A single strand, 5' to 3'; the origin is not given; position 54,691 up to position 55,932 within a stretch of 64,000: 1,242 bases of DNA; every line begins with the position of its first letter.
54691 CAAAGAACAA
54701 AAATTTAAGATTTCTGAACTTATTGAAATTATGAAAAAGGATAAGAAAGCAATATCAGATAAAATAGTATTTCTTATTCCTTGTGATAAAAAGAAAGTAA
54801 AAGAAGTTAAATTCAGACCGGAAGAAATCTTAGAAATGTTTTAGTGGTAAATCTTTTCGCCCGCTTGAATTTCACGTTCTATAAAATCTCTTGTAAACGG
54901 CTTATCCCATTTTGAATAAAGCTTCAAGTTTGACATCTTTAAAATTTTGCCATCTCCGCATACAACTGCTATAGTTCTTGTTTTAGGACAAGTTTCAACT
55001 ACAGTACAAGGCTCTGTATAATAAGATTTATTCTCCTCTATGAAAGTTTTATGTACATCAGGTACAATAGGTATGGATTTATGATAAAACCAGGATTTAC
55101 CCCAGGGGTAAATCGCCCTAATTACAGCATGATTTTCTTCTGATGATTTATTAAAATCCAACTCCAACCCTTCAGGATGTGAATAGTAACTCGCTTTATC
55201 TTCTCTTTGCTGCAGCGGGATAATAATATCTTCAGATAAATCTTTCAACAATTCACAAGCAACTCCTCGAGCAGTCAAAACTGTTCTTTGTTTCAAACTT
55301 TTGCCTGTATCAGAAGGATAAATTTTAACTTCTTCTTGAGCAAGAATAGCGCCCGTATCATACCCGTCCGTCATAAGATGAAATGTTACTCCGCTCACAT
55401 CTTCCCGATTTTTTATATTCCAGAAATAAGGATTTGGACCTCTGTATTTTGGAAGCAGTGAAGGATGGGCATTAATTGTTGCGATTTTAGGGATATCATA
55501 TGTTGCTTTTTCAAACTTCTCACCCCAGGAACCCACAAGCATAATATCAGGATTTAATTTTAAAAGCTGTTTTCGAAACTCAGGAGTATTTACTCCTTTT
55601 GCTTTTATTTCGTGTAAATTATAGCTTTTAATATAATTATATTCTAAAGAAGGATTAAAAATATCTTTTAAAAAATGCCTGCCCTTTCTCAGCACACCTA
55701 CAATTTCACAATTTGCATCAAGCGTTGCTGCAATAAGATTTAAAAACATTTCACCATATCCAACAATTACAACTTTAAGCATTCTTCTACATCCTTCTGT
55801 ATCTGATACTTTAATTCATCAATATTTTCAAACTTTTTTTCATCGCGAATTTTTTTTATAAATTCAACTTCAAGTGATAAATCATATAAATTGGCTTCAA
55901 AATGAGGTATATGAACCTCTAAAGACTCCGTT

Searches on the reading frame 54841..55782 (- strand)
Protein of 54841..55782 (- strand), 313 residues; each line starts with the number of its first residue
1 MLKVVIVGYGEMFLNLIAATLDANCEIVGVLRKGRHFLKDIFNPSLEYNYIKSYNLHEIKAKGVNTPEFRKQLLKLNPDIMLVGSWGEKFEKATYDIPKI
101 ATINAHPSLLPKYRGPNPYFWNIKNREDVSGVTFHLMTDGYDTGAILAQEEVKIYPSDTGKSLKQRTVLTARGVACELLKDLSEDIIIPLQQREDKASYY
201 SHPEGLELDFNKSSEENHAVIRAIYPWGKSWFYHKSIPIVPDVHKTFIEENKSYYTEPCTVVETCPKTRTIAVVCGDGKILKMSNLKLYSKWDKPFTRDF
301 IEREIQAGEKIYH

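Call 63: search_protein_families(library=pfam, proteins=[window:54841-55782:-], max_evalue=0.001)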
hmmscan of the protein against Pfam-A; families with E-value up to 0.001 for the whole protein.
window:54841-55782:- (313 aa): 2 families
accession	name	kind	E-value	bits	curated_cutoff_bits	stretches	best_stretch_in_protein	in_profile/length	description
PF00551.24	Formyl_trans_N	-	6.3e-25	88.4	26.1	1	8-167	9-169/181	Formyl transferase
PF02911.23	Formyl_trans_C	-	8.1e-05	23.2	21.1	1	205-287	6-83/100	Formyl transferase, C-terminal domain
